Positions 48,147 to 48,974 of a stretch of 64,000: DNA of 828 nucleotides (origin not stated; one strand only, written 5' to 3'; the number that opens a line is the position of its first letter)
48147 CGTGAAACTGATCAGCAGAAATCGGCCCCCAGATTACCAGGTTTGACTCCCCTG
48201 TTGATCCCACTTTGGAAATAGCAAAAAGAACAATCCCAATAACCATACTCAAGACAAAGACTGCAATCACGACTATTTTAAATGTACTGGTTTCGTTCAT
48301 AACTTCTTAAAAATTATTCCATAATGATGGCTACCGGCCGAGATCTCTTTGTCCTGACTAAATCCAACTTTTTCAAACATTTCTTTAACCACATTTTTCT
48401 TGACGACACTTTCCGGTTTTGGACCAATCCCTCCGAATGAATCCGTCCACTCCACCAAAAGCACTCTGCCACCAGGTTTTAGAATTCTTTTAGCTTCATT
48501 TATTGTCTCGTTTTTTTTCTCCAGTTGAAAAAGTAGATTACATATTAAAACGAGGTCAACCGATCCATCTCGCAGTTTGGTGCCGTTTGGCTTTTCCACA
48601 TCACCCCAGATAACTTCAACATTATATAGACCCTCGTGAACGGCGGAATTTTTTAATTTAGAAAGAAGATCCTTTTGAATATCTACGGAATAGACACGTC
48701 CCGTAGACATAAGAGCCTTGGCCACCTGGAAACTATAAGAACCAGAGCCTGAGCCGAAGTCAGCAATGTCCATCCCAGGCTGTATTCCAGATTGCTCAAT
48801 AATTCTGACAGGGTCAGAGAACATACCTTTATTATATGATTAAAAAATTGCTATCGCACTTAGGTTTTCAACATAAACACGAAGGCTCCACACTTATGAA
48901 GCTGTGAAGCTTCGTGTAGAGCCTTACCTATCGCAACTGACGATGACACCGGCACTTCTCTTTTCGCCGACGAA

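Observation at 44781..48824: Tandem array of six diverging pilin-like (VirB2/TrbC-like) small membrane proteins in an operon with an orphan membrane-anchored solute-binding protein and a SAM methyltransferase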

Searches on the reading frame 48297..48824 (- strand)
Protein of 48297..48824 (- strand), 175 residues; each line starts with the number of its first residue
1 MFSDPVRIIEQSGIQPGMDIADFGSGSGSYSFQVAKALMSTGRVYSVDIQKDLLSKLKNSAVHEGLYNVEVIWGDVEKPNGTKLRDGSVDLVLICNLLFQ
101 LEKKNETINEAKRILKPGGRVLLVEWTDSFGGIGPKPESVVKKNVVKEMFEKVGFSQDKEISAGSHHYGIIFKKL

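Call 3: search_protein_families(library=pfam, proteins=[window:48297-48824:-], max_evalue=1)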
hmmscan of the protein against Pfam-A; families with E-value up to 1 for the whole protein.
window:48297-48824:- (175 aa): 21 families
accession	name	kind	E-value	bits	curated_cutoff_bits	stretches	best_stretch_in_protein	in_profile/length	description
PF13847.12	Methyltransf_31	-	4.3e-19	69.1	27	1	15-126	2-112/145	Methyltransferase domain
PF08241.18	Methyltransf_11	-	5.6e-16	59.4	21.2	1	22-122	2-94/95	Methyltransferase domain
PF13649.12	Methyltransf_25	-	2.4e-15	57.4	27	1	20-119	1-97/97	Methyltransferase domain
PF01209.24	Ubie_methyltran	-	6.1e-15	55.6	20.1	1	8-126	39-154/233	ubiE/COQ5 methyltransferase family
PF08242.18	Methyltransf_12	-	1.2e-11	45.7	30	1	22-121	2-98/98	Methyltransferase domain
PF05175.20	MTS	-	9.9e-07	29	23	1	19-125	34-140/170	Methyltransferase small domain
PF01728.25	FtsJ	-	6e-06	26.7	24.1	1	8-93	12-96/181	FtsJ-like methyltransferase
PF05148.21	Methyltransf_8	-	7.5e-06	26.4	27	1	82-168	116-191/219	Hypothetical methyltransferase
PF01135.25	PCMT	-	1.7e-05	25.1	20.3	1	11-76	68-133/210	Protein-L-isoaspartate(D-aspartate) O-methyltransferase (PCMT)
PF13489.12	Methyltransf_23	-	2.3e-05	24.6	27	1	14-135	20-124/164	Methyltransferase domain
PF08704.16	GCD14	-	6.5e-05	23.1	26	1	8-79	32-104/247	tRNA methyltransferase complex GCD14 subunit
PF01269.23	Fibrillarin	-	7.5e-05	22.4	27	1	9-145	64-195/227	Fibrillarin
PF20922.3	Anamorsin_N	-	0.00098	19.3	27.1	1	52-127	19-91/163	Anamorsin, N-terminal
PF13578.12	Methyltransf_24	-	0.0013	20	26.3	1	23-122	3-101/105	Methyltransferase domain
PF06325.19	PrmA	-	0.002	18.2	22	1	11-123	157-258/296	Ribosomal protein L11 methyltransferase (PrmA)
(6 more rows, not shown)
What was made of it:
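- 48297..48824 (-): Class I SAM-dependent methyltransferase, 175 aa, cytoplasmic (no hydrophobic segment). It is the first gene of the operon. Methyltransf_31/11/25 at 57-69 bits (call 3).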

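Call 4: search_protein_families(library=ncbifam, proteins=[window:48297-48824:-], max_evalue=1)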
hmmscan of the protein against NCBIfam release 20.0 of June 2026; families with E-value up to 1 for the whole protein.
window:48297-48824:- (175 aa): 52 families (the best 25 are shown)
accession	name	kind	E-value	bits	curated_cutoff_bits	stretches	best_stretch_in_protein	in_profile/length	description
NF008823.0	PRK11873.1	subfamily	8.7e-18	64.8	263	1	13-122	74-180/272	arsenite methyltransferase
NF001240.0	PRK00216.1-1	equivalog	1.2e-14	53.9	378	1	9-127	56-172/251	bifunctional demethylmenaquinone methyltransferase/2-methoxy-6-polyprenyl-1,4-benzoquinol methylase UbiE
NF047649.1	MTase_UXPK_star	exception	8.6e-14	51.2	460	1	14-125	75-183/283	methyltransferase/UXPK-star double selenoprotein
NF041537.1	ArsM_AhpD_UU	exception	1.5e-13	50.3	510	1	13-124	73-181/345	arsenite methyltransferase/AhpD domain selenoprotein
NF041536.1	ArsM_DUF2284_UU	exception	4.7e-12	45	575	1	14-125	74-182/459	arsenite methyltransferase/DUF2284 domain selenoprotein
NF001244.0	PRK00216.1-5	equivalog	1.5e-10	40.8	216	1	8-127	40-157/236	bifunctional demethylmenaquinone methyltransferase/2-methoxy-6-polyprenyl-1,4-benzoquinol methylase UbiE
NF001243.0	PRK00216.1-4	equivalog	1.8e-10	40.5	235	1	9-125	40-153/237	demethylmenaquinone methyltransferase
NF001242.0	PRK00216.1-3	equivalog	4.4e-10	39.4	351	1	16-127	70-179/258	bifunctional demethylmenaquinone methyltransferase/2-methoxy-6-polyprenyl-1,4-benzoquinol methylase UbiE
NF052510.1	methyltran_MpqE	exception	9.3e-10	38.3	335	1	10-127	40-155/234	methyl-plastoquinone biosynthesis methyltransferase MpqE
TIGR02072.1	BioC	equivalog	9.4e-10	38.7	184.95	1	17-123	35-132/244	malonyl-ACP O-methyltransferase BioC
TIGR01934.1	MenG_MenH_UbiE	subfamily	1e-09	38.1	158.35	1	8-128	31-146/223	ubiquinone/menaquinone biosynthesis methyltransferase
TIGR02752.1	MenG_heptapren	equivalog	1.1e-09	38.2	419.85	1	11-125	40-151/231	demethylmenaquinone methyltransferase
TIGR02469.1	CbiT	equivalog_domain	1.5e-09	38.1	78.3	1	8-123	11-120/124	precorrin-6Y C5,15-methyltransferase (decarboxylating) subunit CbiT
TIGR04364.1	methyltran_FxLD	equivalog_domain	2e-09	37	320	1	7-81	73-146/394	methyltransferase, FxLD system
NF043040.1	corrin_prot_MT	hypoth_equivalog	9e-09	35.1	180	1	14-124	39-148/216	corrinoid protein-associated methyltransferase CpaM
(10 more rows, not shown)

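Call 36: search_solved_structures(query=window:48297-48824:-, max_evalue=0.001)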
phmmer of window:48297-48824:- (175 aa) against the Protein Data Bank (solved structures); distinct sequences matched with E-value up to 0.001: 17.
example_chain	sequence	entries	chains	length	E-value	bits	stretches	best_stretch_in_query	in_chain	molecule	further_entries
3dh0_A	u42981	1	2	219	8e-19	71.6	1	3-170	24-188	SAM dependent methyltransferase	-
3i9f_A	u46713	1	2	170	1.6e-11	47.8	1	20-174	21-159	Putative type 11 methyltransferase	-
5wp5_A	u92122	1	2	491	1.4e-10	44.8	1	17-125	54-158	Phosphomethylethanolamine N-methyltransferase 2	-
3mgg_A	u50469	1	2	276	1.3e-08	38.4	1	14-127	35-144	Methyltransferase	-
5wp4_A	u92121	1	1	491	1.3e-08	38.4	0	17-122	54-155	Phosphoethanolamine N-methyltransferase 1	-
5m58_A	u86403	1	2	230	8e-06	29.3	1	5-126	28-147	C-methyltransferase CouO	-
5evj_A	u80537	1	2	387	8.9e-06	29.2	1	13-121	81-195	Arsenite methyltransferase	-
1ve3_A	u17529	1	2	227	4.6e-05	26.8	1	20-128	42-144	hypothetical protein PH0226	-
4o29_A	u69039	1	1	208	0.00013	25.4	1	14-78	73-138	Protein-L-isoaspartate O-methyltransferase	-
5mgz_A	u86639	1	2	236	0.0002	24.8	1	6-123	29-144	8-demethylnovobiocic acid C(8)-methyltransferase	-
3dlc_A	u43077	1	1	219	0.00027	24.3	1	7-123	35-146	Putative S-adenosyl-L-methionine-dependent Methyltransferase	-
1vl5_A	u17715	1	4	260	0.00042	23.7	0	3-125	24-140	unknown conserved protein BH2331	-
2b25_A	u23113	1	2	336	0.00067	23.1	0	7-58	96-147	hypothetical protein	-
4by9_E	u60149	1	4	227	0.00089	22.6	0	12-151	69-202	FIBRILLARIN-LIKE RRNA/TRNA 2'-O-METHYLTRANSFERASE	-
8xt7_A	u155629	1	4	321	0.00091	22.6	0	20-123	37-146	Arsenite methyltransferase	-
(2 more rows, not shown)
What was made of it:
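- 48297..48824 (-): The closest solved relative is 3dh0, of uncharacterised function (call 36).
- On Class I SAM-dependent methyltransferase: The substrate is unknown, and the nearest solved relative, 3dh0, is uncharacterised (call 36).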
